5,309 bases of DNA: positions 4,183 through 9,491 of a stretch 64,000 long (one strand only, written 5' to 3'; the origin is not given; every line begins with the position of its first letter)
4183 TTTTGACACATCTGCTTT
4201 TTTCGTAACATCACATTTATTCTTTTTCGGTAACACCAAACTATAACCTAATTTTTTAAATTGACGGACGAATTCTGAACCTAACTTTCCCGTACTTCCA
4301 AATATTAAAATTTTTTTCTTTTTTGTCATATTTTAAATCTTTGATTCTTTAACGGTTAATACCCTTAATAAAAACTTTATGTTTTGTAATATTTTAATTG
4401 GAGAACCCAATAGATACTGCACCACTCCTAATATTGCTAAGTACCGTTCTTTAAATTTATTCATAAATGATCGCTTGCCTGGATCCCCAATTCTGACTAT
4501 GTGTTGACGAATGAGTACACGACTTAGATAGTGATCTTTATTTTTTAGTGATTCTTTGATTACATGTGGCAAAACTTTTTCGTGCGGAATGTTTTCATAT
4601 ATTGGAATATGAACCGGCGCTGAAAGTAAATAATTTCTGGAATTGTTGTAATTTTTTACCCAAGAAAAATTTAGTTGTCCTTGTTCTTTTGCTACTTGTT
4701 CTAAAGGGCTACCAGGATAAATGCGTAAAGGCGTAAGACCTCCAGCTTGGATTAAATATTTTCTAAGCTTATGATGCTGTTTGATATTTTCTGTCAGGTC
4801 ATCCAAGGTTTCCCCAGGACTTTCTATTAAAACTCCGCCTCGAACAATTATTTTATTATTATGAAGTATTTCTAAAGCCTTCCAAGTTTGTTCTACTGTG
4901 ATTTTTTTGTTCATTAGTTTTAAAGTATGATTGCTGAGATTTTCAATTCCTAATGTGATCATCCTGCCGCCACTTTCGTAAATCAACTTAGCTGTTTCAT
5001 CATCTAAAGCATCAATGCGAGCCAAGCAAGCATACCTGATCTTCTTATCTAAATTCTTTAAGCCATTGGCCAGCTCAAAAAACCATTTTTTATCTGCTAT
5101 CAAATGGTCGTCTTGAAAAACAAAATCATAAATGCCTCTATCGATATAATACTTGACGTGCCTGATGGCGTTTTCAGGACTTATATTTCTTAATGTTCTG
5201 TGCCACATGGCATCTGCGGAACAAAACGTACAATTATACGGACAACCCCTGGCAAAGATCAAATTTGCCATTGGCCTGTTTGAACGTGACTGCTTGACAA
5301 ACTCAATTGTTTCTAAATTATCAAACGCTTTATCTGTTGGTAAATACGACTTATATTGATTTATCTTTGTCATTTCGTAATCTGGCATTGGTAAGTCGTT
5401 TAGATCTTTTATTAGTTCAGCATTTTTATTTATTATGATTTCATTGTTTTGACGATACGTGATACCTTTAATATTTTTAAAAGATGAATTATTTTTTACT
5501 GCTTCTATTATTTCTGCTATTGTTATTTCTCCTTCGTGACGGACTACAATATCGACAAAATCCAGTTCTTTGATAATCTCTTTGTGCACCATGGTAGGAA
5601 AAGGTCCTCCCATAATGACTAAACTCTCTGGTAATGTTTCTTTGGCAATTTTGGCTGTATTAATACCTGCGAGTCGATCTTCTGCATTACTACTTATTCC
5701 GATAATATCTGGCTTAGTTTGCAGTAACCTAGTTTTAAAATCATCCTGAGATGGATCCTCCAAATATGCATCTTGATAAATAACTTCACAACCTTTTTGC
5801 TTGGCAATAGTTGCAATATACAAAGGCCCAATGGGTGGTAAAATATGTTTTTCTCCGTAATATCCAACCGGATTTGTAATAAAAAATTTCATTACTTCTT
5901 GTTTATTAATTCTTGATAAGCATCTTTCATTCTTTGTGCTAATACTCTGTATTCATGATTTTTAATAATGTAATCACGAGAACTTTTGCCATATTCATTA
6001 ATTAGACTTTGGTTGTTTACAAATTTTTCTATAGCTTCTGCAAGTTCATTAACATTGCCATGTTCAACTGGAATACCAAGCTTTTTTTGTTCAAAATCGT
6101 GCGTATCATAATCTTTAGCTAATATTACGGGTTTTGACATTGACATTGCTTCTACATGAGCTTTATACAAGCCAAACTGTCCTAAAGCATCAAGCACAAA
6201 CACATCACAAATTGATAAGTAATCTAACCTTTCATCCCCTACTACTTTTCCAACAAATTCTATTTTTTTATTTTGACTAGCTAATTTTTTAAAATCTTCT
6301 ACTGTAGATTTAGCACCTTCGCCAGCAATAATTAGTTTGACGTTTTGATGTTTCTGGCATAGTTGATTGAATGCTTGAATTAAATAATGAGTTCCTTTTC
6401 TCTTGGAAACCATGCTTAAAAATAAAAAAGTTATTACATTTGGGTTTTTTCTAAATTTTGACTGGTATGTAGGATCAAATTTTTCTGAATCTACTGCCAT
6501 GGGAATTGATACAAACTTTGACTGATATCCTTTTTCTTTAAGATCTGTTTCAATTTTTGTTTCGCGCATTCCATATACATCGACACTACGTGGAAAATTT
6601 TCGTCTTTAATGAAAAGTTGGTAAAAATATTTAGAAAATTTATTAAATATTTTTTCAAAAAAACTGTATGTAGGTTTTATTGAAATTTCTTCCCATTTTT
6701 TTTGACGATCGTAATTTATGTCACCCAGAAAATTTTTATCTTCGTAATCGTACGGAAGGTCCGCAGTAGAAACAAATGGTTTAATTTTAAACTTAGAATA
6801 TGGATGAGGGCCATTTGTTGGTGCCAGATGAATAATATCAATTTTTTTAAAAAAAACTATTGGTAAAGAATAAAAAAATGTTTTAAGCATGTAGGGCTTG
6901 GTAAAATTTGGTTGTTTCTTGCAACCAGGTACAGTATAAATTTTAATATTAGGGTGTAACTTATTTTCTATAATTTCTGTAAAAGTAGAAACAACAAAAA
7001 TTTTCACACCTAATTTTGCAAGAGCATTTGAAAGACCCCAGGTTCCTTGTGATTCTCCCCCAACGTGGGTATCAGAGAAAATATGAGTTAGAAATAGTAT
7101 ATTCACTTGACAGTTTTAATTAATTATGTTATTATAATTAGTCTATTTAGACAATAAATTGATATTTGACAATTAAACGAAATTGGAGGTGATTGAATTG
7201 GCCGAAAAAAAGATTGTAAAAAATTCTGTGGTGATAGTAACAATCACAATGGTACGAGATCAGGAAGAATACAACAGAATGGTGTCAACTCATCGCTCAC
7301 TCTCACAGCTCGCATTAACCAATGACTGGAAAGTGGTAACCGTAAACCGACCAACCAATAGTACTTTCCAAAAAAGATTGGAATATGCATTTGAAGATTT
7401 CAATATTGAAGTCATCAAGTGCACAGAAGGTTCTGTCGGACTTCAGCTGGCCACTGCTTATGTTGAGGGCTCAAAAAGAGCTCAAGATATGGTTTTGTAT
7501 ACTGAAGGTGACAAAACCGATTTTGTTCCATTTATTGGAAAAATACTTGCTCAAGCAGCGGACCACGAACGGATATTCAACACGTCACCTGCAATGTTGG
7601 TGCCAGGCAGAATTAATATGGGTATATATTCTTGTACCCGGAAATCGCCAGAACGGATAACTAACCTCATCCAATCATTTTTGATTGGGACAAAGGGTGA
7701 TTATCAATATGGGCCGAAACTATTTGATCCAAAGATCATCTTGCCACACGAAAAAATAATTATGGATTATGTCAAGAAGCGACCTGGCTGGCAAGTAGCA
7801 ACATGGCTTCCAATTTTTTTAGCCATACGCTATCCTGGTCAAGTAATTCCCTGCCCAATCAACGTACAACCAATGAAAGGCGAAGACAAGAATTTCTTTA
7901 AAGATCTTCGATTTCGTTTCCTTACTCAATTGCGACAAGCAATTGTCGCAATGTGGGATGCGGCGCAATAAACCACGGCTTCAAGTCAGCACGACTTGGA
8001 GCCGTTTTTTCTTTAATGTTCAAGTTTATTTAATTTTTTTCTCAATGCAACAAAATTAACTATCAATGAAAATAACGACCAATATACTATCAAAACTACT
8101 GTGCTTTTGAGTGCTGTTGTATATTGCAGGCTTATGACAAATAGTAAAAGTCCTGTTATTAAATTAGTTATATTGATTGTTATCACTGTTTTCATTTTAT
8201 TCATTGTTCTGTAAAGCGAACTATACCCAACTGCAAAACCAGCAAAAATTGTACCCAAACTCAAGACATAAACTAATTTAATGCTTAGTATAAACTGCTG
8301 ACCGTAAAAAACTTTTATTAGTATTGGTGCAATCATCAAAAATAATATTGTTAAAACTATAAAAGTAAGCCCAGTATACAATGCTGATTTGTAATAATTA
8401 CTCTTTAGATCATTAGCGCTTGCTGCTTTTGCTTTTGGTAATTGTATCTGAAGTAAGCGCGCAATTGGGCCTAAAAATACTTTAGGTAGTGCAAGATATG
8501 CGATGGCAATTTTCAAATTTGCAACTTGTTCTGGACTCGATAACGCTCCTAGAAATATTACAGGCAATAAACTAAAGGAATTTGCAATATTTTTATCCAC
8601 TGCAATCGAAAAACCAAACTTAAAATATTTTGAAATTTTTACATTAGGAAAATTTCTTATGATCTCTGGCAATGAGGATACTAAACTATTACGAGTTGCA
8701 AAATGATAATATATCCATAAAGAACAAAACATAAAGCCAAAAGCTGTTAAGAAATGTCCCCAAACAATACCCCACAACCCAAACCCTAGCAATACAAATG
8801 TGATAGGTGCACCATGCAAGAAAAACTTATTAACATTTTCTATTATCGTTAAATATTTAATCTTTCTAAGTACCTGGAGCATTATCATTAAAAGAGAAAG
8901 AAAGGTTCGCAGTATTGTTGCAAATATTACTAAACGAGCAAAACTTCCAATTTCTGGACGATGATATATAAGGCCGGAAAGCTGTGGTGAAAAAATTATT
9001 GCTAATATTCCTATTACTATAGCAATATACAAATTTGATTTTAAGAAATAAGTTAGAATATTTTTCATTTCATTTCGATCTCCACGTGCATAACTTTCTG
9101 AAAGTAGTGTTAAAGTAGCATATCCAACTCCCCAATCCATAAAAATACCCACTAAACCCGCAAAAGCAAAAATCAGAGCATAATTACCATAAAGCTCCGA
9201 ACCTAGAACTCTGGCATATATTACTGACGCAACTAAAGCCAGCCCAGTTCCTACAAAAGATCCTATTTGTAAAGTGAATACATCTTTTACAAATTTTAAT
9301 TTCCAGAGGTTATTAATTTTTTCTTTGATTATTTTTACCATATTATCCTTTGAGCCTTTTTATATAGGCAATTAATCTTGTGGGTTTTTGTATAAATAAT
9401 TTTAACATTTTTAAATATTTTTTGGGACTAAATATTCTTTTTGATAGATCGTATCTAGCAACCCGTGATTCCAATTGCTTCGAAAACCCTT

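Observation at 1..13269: Five paralogous cobalamin-binding radical SAM enzymes plus a SPASM radical SAM enzyme embedded in a glycan biosynthesis operon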

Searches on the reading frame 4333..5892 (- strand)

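Call 5: search_protein_families(library=pfam, proteins=[window:4333-5892:-], max_evalue=0.001)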
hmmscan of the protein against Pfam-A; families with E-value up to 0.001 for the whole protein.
window:4333-5892:- (519 aa): 2 families
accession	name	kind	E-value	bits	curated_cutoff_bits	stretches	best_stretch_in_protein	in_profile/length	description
PF04055.27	Radical_SAM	-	2.2e-19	70.7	29.5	1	212-369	2-162/166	Radical SAM superfamily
PF02310.24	B12-binding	-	5.2e-16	59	32.1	1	17-128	11-120/121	B12 binding domain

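Call 8: search_protein_families(library=ncbifam, proteins=[window:4333-5892:-], max_evalue=0.001)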
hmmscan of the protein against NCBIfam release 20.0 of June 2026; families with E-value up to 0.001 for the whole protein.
window:4333-5892:- (519 aa): 24 families
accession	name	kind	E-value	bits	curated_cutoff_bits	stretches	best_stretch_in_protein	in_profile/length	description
TIGR02026.1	BchE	equivalog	3.1e-48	164.9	481.35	1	18-391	20-380/497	magnesium-protoporphyrin IX monomethyl ester anaerobic oxidative cyclase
NF050148.1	rSAM_ApyD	equivalog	1.1e-35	123.2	750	2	54-179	68-194/645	RiPP biosynthesis radical SAM protein ApyD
NF038361.1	rSAM_Sden_1168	equivalog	1.7e-35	122.6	575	1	15-375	80-450/560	Sden_1168 family B12-binding radical SAM P-methyltransferase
TIGR03471.1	HpnJ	equivalog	1.1e-34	120.2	577.6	1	76-415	84-401/472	hopanoid biosynthesis associated radical SAM protein HpnJ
TIGR04479.1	bcpD_PhpK_rSAM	subfamily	1.4e-32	112.8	600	2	205-371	238-404/504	PhpK family radical SAM P-methyltransferase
TIGR03975.1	rSAM_ocin_1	subfamily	1.3e-31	109.8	281.85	1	54-376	122-430/606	RiPP maturation radical SAM C-methyltransferase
TIGR04367.1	HpnR_B12_rSAM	equivalog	1.3e-31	109.7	650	1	18-351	20-328/490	hopanoid C-3 methylase HpnR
TIGR04072.2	rSAM_ladder_B12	equivalog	2.5e-31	108.8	360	2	172-407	144-378/443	lipid biosynthesis B12-binding/radical SAM protein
TIGR04385.1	B12_rSAM_cofa1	equivalog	4.2e-26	92.2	450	1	20-408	20-401/438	B12 lower ligand biosynthesis radical SAM protein BzaD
TIGR04014.1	B12_SAM_MJ_0865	equivalog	7.4e-25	87.6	360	2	215-381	167-343/434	methyl-coenzyme M reductase glutamine C-methyltransferase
TIGR04013.1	B12_SAM_MJ_1487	hypoth_equivalog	2.9e-22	79.1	251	2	62-257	45-200/382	TIGR04013 family B12-binding domain/radical SAM domain-containing protein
TIGR04295.1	B12_rSAM_oligo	hypoth_equivalog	3.3e-21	75.5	400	1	11-398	16-381/422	TIGR04295 family B12-binding domain-containing radical SAM protein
NF040542.1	rSAM_RCCLKC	equivalog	4.8e-21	75.4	450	1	29-400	23-376/423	arsinothricin biosynthesis radical SAM protein ArsL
TIGR04190.1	B12_SAM_Ta0216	equivalog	5.5e-21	74.7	500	1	20-282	37-299/554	TIGR04190 family B12-binding domain/radical SAM domain protein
NF033712.0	B12_rSAM_KedN5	subfamily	2.9e-19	68.7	700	1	58-170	60-176/624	KedN5 family methylcobalamin-dependent radical SAM C-methyltransferase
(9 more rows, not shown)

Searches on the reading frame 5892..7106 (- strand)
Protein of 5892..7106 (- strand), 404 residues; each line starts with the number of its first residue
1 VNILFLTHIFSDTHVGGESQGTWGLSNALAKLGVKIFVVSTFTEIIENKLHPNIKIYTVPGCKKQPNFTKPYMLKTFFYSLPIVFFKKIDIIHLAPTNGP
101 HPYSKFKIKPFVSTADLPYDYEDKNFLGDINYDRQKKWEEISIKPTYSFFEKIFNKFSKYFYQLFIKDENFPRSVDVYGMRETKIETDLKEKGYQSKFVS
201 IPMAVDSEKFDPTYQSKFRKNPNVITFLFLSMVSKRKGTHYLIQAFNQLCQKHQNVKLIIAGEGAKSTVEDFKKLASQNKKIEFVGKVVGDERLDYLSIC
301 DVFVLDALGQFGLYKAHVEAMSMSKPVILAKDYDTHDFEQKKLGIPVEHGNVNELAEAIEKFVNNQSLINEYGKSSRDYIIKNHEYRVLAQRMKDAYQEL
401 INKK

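Call 5: search_protein_families(library=pfam, proteins=[window:5892-7106:-], max_evalue=0.001)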
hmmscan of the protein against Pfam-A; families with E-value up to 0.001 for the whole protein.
window:5892-7106:- (404 aa): 2 families
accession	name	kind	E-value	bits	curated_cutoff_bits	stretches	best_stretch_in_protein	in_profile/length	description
PF00534.26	Glycos_transf_1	-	2.7e-22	79.5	26.4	1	214-377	5-170/172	Glycosyl transferases group 1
PF13692.12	Glyco_trans_1_4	-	7.5e-20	72.1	27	1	226-365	3-142/142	Glycosyl transferases group 1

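Call 8: search_protein_families(library=ncbifam, proteins=[window:5892-7106:-], max_evalue=0.001)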
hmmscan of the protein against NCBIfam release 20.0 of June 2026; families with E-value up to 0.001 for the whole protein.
window:5892-7106:- (404 aa): 23 families
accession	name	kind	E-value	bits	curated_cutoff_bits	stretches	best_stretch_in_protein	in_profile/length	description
NF038295.1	EPS_HpsP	equivalog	4.9e-23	81.7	550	1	159-401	140-388/388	hormogonium polysaccharide biosynthesis glycosyltransferase HpsP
NF041876.1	EPS_EpsE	equivalog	1.9e-20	73.5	400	1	186-391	177-387/389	exopolysaccharide biosynthesis GT4 family glycosyltransferase EpsE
NF046085.1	XrtY_assoc_Gly1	equivalog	6.4e-18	64.8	400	1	188-402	174-386/387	XrtY-associated glycosyltransferase XYAG1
TIGR03088.1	stp2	hypoth_equivalog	1.7e-16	60.3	409.05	1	196-400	160-373/374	TIGR03088 family PEP-CTERM/XrtA system glycosyltransferase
NF047684.1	TeichurnBiosyTuaC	equivalog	1.8e-15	56.8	550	1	153-401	146-390/391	teichuronic acid biosynthesis protein TuaC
TIGR03999.1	thiol_BshA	equivalog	7e-14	51.5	273.7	1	197-401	168-374/375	N-acetyl-alpha-D-glucosaminyl L-malate synthase BshA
TIGR04157.1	glyco_rSAM_CFB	subfamily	4.8e-13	48.9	400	1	214-396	217-405/406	TIGR04157 family glycosyltransferase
TIGR04063.1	stp3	hypoth_equivalog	1.6e-12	47.1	442.05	1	188-401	171-396/397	TIGR04063 family PEP-CTERM/XrtA system glycosyltransferase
NF049988.1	MGlcDAGSynMgs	equivalog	2.8e-11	43.4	400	1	228-403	217-390/398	alpha-monoglucosyldiacylglycerol synthase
NF012028.0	PRK15484.1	subfamily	3.3e-11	42.9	618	1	202-398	167-376/380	lipopolysaccharide N-acetylglucosaminyltransferase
NF038298.1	EPS_HpsO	equivalog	4.5e-11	42.2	575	1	189-401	161-388/388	hormogonium polysaccharide biosynthesis glycosyltransferase HpsO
NF053787.1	GlcN_PG_synth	equivalog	1.7e-08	33.8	480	1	201-401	169-360/361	N-acetylglucosaminyl phosphatidylglycerol synthase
TIGR02149.1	glgA_Coryne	subfamily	1.8e-08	33.9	302.4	1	221-400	201-390/391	glycogen synthase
NF038229.1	Glyco4_Geo_Pelo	equivalog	2.4e-08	33.4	400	1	193-401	130-337/338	GPMC system family 4 glycosyltransferase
NF041010.1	glycosy_Agl16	equivalog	3.8e-08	32.6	575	1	189-400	148-351/352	glycosylation protein Agl16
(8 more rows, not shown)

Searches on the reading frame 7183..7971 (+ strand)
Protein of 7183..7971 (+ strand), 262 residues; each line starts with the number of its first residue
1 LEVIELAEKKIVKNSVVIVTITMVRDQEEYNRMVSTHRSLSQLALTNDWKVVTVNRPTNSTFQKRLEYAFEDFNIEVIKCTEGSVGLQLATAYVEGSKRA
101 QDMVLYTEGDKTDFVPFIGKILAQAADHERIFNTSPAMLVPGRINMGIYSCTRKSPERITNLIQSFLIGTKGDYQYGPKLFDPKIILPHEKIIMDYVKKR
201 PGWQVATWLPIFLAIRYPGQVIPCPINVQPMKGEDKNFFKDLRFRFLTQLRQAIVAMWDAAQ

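Call 5: search_protein_families(library=pfam, proteins=[window:7183-7971:+], max_evalue=0.001)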
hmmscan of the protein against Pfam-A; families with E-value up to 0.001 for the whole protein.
window:7183-7971:+ (262 aa): 0 families

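Call 63: search_solved_structures(query=window:7183-7971:+, max_evalue=1)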
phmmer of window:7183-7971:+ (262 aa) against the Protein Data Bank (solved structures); distinct sequences matched with E-value up to 1: 1.
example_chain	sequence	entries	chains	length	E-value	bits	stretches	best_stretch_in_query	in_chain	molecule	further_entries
2azn_A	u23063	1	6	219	0.17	14.3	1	40-89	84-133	Putative 5-amino-6-(5-phosphoribosylamino)uracil reductase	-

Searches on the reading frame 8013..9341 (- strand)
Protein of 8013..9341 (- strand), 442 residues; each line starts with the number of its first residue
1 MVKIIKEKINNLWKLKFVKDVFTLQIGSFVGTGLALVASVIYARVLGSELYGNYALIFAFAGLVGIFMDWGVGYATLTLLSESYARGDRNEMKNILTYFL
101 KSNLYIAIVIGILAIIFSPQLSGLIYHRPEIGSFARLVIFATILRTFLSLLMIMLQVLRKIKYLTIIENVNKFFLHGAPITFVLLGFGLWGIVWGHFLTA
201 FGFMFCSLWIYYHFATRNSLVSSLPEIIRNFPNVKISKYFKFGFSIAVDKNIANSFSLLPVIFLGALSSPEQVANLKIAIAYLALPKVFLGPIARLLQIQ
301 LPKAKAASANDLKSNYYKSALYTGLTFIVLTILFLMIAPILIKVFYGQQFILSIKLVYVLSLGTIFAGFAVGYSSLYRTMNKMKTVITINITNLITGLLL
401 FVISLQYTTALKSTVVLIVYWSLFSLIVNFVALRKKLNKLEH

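Call 5: search_protein_families(library=pfam, proteins=[window:8013-9341:-], max_evalue=0.001)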
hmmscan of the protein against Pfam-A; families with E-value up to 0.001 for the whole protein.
window:8013-9341:- (442 aa): 3 families
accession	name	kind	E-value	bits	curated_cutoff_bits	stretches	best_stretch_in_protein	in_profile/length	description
PF01943.22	Polysacc_synt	-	8.3e-21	75.1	28.2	1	18-294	2-262/274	Polysaccharide biosynthesis protein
PF13440.11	Polysacc_synt_3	-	3.1e-15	56.6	23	1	42-351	2-289/293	Polysaccharide biosynthesis protein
PF01554.23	MatE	-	7.2e-06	26.2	24.9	1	33-162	11-139/161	MatE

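Call 8: search_protein_families(library=ncbifam, proteins=[window:8013-9341:-], max_evalue=0.001)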
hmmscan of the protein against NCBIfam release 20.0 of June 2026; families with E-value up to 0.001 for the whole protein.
window:8013-9341:- (442 aa): 3 families
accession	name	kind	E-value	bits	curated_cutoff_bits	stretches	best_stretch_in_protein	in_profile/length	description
TIGR02900.1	spore_V_B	equivalog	1.2e-07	30.9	372.3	1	17-172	1-156/488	stage V sporulation protein B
NF007773.0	PRK10459.1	equivalog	2e-06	27.1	273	1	26-433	16-403/492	MOP flippase family protein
TIGR00797.1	matE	subfamily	4e-05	22.7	147.4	1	6-178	201-376/396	MATE family efflux transporter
